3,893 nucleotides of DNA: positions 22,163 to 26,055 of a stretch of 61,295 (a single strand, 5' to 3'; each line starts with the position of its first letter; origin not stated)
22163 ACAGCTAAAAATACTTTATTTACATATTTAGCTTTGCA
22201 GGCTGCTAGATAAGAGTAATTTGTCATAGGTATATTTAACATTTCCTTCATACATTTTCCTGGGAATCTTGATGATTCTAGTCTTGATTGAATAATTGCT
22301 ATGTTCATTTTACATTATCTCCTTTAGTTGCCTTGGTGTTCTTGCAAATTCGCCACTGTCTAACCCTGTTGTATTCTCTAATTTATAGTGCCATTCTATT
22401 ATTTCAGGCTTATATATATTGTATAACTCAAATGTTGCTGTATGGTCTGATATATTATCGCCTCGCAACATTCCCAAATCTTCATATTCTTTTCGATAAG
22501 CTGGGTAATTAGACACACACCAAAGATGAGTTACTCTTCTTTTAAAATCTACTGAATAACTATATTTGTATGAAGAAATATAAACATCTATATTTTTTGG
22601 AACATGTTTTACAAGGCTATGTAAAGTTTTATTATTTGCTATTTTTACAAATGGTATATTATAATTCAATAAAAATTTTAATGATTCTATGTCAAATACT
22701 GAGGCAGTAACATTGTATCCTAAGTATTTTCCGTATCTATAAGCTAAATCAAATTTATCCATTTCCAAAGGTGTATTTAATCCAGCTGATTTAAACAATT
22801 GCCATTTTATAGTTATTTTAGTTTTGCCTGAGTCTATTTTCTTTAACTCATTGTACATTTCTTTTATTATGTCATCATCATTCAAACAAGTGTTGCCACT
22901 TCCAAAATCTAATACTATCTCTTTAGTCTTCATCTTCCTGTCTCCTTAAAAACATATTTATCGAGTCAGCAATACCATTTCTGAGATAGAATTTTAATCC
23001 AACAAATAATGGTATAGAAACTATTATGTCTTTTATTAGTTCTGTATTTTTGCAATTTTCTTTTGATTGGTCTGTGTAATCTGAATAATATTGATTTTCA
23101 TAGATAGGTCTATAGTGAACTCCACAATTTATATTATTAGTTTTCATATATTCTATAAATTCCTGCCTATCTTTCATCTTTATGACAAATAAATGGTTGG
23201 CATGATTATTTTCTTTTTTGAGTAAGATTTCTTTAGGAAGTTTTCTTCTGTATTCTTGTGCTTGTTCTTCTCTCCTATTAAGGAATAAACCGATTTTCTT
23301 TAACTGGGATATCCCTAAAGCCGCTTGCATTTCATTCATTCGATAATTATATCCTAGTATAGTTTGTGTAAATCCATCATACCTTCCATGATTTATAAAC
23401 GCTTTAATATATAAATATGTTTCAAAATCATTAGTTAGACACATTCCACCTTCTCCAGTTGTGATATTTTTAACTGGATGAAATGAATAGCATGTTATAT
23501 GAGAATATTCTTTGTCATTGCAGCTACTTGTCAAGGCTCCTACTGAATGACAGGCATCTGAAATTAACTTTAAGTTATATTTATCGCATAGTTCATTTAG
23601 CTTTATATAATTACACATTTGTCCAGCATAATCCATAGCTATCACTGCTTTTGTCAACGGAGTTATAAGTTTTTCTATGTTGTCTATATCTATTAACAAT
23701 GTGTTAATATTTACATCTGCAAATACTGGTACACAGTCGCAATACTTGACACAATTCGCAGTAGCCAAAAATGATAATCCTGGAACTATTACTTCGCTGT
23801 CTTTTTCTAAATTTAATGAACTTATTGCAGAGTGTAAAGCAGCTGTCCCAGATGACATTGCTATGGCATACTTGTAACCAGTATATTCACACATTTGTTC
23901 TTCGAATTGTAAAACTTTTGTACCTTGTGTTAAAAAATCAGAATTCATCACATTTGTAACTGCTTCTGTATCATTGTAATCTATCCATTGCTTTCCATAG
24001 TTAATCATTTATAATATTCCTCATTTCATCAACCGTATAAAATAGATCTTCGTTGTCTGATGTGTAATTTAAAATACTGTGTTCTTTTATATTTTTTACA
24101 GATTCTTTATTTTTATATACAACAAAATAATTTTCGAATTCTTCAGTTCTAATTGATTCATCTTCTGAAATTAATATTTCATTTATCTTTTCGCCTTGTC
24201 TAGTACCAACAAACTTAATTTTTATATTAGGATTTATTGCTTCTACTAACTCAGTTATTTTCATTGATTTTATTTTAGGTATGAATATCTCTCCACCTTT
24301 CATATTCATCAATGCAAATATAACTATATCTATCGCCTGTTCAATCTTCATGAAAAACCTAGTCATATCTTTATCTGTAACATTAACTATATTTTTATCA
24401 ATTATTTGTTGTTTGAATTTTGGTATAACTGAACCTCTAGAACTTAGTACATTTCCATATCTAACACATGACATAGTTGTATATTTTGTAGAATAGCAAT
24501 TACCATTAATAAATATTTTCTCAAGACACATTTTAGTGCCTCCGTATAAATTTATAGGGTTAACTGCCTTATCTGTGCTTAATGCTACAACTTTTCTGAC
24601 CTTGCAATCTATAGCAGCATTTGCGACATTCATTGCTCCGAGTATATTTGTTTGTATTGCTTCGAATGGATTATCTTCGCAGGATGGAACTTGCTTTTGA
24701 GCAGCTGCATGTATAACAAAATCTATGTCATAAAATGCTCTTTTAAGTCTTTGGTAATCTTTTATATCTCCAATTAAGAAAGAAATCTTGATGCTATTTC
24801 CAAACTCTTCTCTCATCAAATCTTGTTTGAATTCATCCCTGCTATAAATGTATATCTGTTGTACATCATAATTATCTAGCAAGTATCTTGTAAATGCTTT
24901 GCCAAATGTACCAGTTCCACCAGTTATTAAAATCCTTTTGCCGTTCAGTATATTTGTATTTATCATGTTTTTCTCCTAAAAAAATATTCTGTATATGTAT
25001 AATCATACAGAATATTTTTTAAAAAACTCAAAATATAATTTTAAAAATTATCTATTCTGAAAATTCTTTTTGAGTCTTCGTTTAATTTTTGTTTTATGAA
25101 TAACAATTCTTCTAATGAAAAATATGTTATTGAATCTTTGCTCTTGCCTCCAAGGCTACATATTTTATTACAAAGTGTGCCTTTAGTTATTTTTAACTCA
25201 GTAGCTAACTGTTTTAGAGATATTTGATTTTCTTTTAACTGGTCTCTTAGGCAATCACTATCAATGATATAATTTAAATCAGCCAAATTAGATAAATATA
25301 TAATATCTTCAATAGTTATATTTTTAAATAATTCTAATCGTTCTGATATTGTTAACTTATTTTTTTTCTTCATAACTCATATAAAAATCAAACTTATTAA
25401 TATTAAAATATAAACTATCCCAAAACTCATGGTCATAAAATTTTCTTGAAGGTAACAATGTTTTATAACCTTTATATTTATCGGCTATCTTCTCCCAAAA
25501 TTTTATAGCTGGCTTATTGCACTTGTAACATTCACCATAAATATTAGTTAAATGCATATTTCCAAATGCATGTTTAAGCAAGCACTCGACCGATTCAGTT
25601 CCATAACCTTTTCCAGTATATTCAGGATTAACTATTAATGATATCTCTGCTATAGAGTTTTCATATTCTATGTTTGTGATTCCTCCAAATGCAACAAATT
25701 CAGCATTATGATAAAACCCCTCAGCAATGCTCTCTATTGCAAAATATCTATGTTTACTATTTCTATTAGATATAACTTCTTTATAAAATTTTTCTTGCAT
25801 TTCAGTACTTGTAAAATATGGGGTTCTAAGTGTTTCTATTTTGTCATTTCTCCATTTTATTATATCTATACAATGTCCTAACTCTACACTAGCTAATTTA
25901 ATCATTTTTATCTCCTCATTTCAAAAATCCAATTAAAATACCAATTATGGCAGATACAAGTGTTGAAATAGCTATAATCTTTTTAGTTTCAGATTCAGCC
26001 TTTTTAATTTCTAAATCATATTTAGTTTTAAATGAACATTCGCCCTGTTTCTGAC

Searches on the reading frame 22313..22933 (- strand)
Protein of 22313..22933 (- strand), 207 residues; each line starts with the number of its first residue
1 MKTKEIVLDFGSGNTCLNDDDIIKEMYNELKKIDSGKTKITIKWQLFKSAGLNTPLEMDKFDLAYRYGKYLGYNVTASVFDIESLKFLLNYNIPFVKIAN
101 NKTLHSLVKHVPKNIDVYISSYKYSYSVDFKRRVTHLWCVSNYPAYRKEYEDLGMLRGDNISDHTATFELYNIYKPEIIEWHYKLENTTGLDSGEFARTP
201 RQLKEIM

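Call 4: search_protein_families(library=pfam, proteins=[window:22313-22933:-], max_evalue=0.1)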
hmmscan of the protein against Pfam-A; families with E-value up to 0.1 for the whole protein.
window:22313-22933:- (207 aa): 1 family
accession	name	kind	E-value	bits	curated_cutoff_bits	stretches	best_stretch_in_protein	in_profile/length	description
PF03102.20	NeuB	-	1.2e-05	25.4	22.1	1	56-149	53-158/241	NeuB family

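Call 5: search_protein_families(library=ncbifam, proteins=[window:22313-22933:-], max_evalue=0.01)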
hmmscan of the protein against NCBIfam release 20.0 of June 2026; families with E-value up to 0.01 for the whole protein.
window:22313-22933:- (207 aa): 1 family
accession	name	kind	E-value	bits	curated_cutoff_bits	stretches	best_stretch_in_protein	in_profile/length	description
TIGR03586.1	PseI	equivalog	0.0018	17.5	340.25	0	44-204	66-244/327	pseudaminic acid synthase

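Call 6: search_protein_families(library=phrogs, proteins=[window:22313-22933:-], max_evalue=0.001)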
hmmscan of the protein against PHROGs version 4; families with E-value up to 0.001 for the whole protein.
window:22313-22933:- (207 aa): 0 families

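Call 86: search_solved_structures(query=window:22313-22933:-, max_evalue=1, show_alignments=1)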
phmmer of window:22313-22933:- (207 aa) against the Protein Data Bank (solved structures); distinct sequences matched with E-value up to 1: 4.
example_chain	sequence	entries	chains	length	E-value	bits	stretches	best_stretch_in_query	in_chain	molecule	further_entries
9k7i_A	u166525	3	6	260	0.27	14.3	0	119-149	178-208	Gamma-glutamyl peptidase 1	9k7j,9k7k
1yt3_A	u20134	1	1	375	0.44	13.6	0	141-190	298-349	Ribonuclease D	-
6meo_G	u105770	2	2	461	0.45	13.5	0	69-108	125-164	Envelope glycoprotein gp160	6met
9k7l_A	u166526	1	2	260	0.95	12.5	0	119-149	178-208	Gamma-glutamyl peptidase 1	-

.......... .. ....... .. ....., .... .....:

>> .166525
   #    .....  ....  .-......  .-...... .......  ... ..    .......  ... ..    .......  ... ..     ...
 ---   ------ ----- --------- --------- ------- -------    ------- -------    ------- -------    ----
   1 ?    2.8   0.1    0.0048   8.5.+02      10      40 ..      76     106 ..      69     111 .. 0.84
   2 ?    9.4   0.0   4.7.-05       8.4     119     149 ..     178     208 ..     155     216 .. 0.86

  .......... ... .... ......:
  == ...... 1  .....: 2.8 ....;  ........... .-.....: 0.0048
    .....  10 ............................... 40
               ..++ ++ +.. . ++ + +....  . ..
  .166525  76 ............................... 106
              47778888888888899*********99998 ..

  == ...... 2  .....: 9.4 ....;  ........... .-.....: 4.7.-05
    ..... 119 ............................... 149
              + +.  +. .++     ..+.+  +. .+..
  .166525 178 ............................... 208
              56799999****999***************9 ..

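Call 89: search_solved_structures(query=A6, max_evalue=1, show_alignments=2)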
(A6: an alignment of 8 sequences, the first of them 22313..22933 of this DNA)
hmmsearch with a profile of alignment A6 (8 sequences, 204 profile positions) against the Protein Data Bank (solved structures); distinct sequences matched with E-value up to 1: 3.
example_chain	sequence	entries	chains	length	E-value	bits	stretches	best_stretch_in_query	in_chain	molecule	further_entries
8h2c_A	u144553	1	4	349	0.00096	22.2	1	61-199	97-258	Pseudaminic acid synthase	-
1yf2_A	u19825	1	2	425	0.64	13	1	50-134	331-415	Type I restriction-modification enzyme, S subunit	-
1vli_A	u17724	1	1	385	0.9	12.5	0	123-203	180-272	Spore coat polysaccharide biosynthesis protein spsE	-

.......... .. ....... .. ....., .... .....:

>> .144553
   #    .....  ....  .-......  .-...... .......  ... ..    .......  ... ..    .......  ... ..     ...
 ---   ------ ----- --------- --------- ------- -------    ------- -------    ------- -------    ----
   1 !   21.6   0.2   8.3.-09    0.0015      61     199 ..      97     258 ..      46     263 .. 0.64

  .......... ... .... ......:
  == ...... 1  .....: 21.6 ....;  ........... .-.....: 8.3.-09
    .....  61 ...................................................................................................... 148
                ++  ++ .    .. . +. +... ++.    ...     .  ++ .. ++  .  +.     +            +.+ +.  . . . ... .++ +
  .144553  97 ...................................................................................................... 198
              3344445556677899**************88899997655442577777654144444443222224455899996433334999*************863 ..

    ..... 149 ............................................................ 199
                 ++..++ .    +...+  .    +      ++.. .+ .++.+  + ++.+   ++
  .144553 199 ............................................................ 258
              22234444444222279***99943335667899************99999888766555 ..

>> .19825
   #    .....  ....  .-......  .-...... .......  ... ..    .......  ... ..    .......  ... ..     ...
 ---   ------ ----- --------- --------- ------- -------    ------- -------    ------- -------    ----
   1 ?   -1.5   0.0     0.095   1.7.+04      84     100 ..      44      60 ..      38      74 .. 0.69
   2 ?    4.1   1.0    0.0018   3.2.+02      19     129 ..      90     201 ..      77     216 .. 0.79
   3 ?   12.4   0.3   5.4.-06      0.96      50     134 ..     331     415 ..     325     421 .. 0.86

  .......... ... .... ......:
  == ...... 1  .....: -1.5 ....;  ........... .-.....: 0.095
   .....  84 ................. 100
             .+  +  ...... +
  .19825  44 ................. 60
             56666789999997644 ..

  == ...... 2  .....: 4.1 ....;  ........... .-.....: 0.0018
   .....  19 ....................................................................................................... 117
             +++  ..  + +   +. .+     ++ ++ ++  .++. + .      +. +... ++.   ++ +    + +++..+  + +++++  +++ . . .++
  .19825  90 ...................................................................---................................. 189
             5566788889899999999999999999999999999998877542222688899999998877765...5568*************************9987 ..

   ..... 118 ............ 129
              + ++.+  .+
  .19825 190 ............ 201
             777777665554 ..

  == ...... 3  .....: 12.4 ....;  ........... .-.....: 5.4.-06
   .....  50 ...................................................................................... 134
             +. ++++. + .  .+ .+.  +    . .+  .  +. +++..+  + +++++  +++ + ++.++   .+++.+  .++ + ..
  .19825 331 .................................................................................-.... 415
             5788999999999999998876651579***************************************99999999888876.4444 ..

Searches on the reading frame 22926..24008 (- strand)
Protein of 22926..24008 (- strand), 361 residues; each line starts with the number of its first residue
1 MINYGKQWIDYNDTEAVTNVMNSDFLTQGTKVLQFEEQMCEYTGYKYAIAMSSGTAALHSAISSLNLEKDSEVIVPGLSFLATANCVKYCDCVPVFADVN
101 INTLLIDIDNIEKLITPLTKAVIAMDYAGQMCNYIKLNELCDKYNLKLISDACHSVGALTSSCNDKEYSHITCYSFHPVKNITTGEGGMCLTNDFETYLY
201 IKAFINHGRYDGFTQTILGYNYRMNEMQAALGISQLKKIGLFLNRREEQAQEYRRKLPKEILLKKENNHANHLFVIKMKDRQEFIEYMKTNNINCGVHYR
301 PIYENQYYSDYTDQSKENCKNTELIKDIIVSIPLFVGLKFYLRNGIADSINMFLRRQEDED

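Call 4: search_protein_families(library=pfam, proteins=[window:22926-24008:-], max_evalue=0.1)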
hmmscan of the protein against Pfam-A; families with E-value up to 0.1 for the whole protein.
window:22926-24008:- (361 aa): 5 families
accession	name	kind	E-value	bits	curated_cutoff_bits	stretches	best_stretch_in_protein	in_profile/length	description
PF01041.23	DegT_DnrJ_EryC1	-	4.7e-99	332.4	19.8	1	10-339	4-348/360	DegT/DnrJ/EryC1/StrS aminotransferase family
PF00155.27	Aminotran_1_2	-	6.5e-10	39.2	19.7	1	27-176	38-217/361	Aminotransferase class I and II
PF01212.27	Beta_elim_lyase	-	3e-06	27.2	27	1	28-272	30-280/288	Beta-eliminating lyase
PF01053.26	Cys_Met_Meta_PP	-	5.5e-05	22.3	27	1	34-134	56-153/381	Cys/Met metabolism PLP-dependent enzyme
PF00464.25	SHMT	-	0.0016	17.6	27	1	97-193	147-245/399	Serine hydroxymethyltransferase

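Call 5: search_protein_families(library=ncbifam, proteins=[window:22926-24008:-], max_evalue=0.01)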
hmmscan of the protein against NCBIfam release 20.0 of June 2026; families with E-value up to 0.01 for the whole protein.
window:22926-24008:- (361 aa): 21 families
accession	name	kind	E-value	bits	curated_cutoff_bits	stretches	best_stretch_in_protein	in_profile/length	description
TIGR03588.1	PseC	equivalog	8.9e-98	327.7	423.5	1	1-350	1-376/380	UDP-4-amino-4,6-dideoxy-N-acetyl-beta-L-altrosamine transaminase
TIGR04181.1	NHT_00031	hypoth_equivalog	1.2e-63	215.2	420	1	11-333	10-357/359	LegC family aminotransferase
NF008658.2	PRK11658.1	equivalog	2.5e-61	207.4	631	1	4-339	7-362/379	UDP-4-amino-4-deoxy-L-arabinose aminotransferase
NF008687.0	PRK11706.1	equivalog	1e-51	175.9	375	1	1-353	1-373/375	dTDP-4-amino-4,6-dideoxygalactose transaminase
TIGR04427.1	PLP_DesI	equivalog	6.2e-41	140.8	650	1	17-333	38-362/390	dTDP-4-dehydro-6-deoxyglucose aminotransferase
NF011936.0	PRK15407.1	equivalog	2.8e-40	138.4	423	2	2-209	37-252/440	lipopolysaccharide biosynthesis protein RfbH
TIGR02379.1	ECA_wecE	subfamily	4.6e-40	137.5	434.85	1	13-350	13-371/376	dTDP-4-amino-4,6-dideoxy-D-glucose transaminase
TIGR00858.1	bioF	equivalog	6.2e-07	28.5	426.45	1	33-161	69-197/365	8-amino-7-oxononanoate synthase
NF005817.0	PRK07683.1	equivalog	1.9e-06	26.9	575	1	36-125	80-168/387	aminotransferase A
NF005526.0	PRK07179.1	equivalog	2e-05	23.3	428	1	18-158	87-224/407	alpha-hydroxyketone-type quorum-sensing autoinducer synthase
NF005816.0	PRK07682.1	equivalog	7.9e-05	21.4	620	1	52-153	97-204/390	aminotransferase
NF047600.1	SerpalmtaseCFB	equivalog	0.00014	20.6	640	1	33-161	91-219/395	serine palmitoyltransferase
NF005394.0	PRK06939.1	equivalog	0.00037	19.4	460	1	33-161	90-220/397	glycine C-acetyltransferase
NF005305.0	PRK06836.1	equivalog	0.00068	19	376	1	47-124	99-176/396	pyridoxal phosphate-dependent aminotransferase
NF000586.1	PRK00011.1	subfamily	0.0011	17.9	335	1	97-203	134-242/404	serine hydroxymethyltransferase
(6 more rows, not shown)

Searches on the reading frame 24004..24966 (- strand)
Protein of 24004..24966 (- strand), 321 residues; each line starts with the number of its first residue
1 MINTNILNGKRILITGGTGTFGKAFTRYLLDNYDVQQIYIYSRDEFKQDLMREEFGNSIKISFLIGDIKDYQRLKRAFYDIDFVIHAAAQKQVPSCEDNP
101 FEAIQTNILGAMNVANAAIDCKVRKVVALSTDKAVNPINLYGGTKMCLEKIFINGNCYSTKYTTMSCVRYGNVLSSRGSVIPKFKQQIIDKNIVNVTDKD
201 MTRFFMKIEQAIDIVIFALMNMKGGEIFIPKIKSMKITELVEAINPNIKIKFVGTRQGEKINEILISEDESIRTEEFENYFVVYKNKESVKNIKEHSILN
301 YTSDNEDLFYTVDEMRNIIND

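Call 4: search_protein_families(library=pfam, proteins=[window:24004-24966:-], max_evalue=0.1)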
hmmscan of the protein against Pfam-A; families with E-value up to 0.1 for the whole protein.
window:24004-24966:- (321 aa): 12 families
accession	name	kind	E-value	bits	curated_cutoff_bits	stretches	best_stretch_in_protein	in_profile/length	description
PF02719.21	Polysacc_synt_2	-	7.7e-98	327.7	20.2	1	12-283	1-291/293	Polysaccharide biosynthesis protein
PF01370.27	Epimerase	-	5.9e-24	85.2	20.9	1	12-226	1-235/240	NAD dependent epimerase/dehydratase family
PF16363.11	GDP_Man_Dehyd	-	2.4e-19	70.4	27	1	13-260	1-278/332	GDP-mannose 4,6 dehydratase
PF01073.25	3Beta_HSD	-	4.6e-15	55.8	22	1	13-137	1-122/280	3-beta hydroxysteroid dehydrogenase/isomerase family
PF04321.23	RmlD_sub_bind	-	4.3e-12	46.1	27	1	11-151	2-135/287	RmlD substrate binding domain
PF07993.18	NAD_binding_4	-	5.8e-08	32.6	20.1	1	14-139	1-144/258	Male sterility protein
PF13460.12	NAD_binding_10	-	9.8e-07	29.2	27.2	1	16-134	1-101/184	NAD(P)H-binding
PF03435.24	Sacchrp_dh_NADP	-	3.4e-06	27.9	25.1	1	12-90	1-78/129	Saccharopine dehydrogenase NADP binding domain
PF08659.16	KR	-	1.1e-05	25.9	22.6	1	12-130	3-135/180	KR domain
PF00106.31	adh_short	-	2.8e-05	24.1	26.6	1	10-121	1-122/195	short chain dehydrogenase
PF05368.20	NmrA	-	5.4e-05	23.4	27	1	10-127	3-103/298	NmrA-like family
PF01118.30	Semialdhyde_dh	-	0.0028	18.5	26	1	12-90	2-76/121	Semialdehyde dehydrogenase, NAD binding domain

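Call 5: search_protein_families(library=ncbifam, proteins=[window:24004-24966:-], max_evalue=0.01)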
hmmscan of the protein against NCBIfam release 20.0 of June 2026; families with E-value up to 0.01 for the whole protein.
window:24004-24966:- (321 aa): 36 families (the best 25 are shown)
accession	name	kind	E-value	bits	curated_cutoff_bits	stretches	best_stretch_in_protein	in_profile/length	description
TIGR03589.1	PseB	equivalog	3.1e-113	378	407.75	1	7-317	2-322/324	UDP-N-acetylglucosamine 4,6-dehydratase (inverting)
TIGR04130.1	FnlA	equivalog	2.3e-75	253.6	730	1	7-286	2-285/337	UDP-N-acetylglucosamine 4,6-dehydratase/5-epimerase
TIGR04180.1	EDH_00030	hypoth_equivalog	5e-16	58.6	475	1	12-133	1-123/297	NAD-dependent 4,6-dehydratase LegB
TIGR02622.1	CDP_4_6_dhtase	equivalog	4.5e-15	55.6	278.45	1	7-135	2-133/352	CDP-glucose 4,6-dehydratase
TIGR01179.1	galE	equivalog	3.9e-14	52.2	262.3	1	11-175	1-178/332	UDP-glucose 4-epimerase GalE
TIGR01181.1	dTDP_gluc_dehyt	equivalog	5.1e-14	52.1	365.1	1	11-134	1-128/321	dTDP-glucose 4,6-dehydratase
NF041293.1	G6PDh_Azf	equivalog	1.8e-12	47.2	400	1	11-136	4-120/252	NAD-dependent glucose-6-phosphate dehydrogenase Azf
TIGR01214.1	rmlD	equivalog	1.2e-11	44.3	224.05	1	11-147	1-130/285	dTDP-4-dehydrorhamnose reductase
TIGR03466.1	HpnA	hypoth_equivalog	7.9e-10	38.1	367.65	1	11-133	2-115/327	hopanoid-associated sugar epimerase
NF042423.1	oxyalk_red_Shew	equivalog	8.1e-10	38.3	580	1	10-132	9-119/331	2-alkyl-3-oxoalkanoate reductase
NF007582.0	PRK10217.1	equivalog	8.7e-09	34.9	698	1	10-118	2-112/355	dTDP-glucose 4,6-dehydratase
NF011728.1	PRK15181.1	equivalog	1.4e-08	34.1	760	1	6-126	12-136/348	Vi polysaccharide biosynthesis UDP-N-acetylglucosaminuronic acid C-4 epimerase TviC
NF042422.1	oxyalk_red_OleD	equivalog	4e-08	33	580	1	11-133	2-112/329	2-alkyl-3-oxoalkanoate reductase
TIGR02197.1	heptose_epim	equivalog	6.6e-08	32.1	274.6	1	12-228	1-239/316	ADP-glyceromanno-heptose 6-epimerase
NF005449.0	PRK07041.1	equivalog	1.2e-07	31.9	257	1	6-118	4-121/240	SDR family oxidoreductase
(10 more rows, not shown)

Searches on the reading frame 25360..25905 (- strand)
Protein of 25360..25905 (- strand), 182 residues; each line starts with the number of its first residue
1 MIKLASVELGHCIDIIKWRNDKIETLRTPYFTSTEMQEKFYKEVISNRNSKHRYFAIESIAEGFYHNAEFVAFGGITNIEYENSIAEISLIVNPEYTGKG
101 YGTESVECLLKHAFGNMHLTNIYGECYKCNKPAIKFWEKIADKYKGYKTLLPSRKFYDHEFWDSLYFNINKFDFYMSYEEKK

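Call 5: search_protein_families(library=ncbifam, proteins=[window:25360-25905:-], max_evalue=0.01)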
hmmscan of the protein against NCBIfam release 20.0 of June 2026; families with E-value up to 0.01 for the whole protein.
window:25360-25905:- (182 aa): 9 families
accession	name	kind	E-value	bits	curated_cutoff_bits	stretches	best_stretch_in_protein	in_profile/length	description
NF011709.0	PRK15130.1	equivalog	5.9e-07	29.5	218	1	29-146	37-144/186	spermidine N1-acetyltransferase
TIGR01575.1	rimI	equivalog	1.7e-06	28.2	86.4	1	63-158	36-123/132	ribosomal protein S18-alanine N-acetyltransferase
TIGR03585.1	PseH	equivalog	2e-06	28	93.1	1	12-145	11-136/156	UDP-4-amino-4,6-dideoxy-N-acetyl-beta-L-altrosamine N-acetyltransferase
NF000048.1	AAC_6p_A40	exception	0.00034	20.1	400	1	35-141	45-153/184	aminoglycoside 6'-N-acetyltransferase AacA40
NF012165.0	AAC_6p_set_A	equivalog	0.00066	19.4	280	1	35-141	38-146/177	aminoglycoside 6'-N-acetyltransferase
NF033074.0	AAC_6p_Ib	exception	0.002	17.8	400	1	32-146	42-158/184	AAC(6')-Ib family aminoglycoside 6'-N-acetyltransferase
TIGR04431.1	N6_acetyl_AAC6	equivalog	0.0022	17.6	260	1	35-141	45-153/184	AacA4 family aminoglycoside N(6')-acetyltransferase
NF040503.1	resist_ArsN1a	equivalog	0.0034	17.1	170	1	42-138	38-129/159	arsinothricin resistance N-acetyltransferase ArsN1 family A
NF005840.0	PRK07757.1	equivalog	0.0094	15.9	154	0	68-122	51-103/153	N-acetyltransferase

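Call 6: search_protein_families(library=phrogs, proteins=[window:25360-25905:-], max_evalue=0.001)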
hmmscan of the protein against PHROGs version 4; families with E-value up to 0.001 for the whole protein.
window:25360-25905:- (182 aa): 2 families
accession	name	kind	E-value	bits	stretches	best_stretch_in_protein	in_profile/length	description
phrog_1249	-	other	9.9e-09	36.2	1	65-140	65-144/180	acetyltransferase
phrog_3810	-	other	0.00011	23.2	1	62-140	61-140/155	acetyltransferase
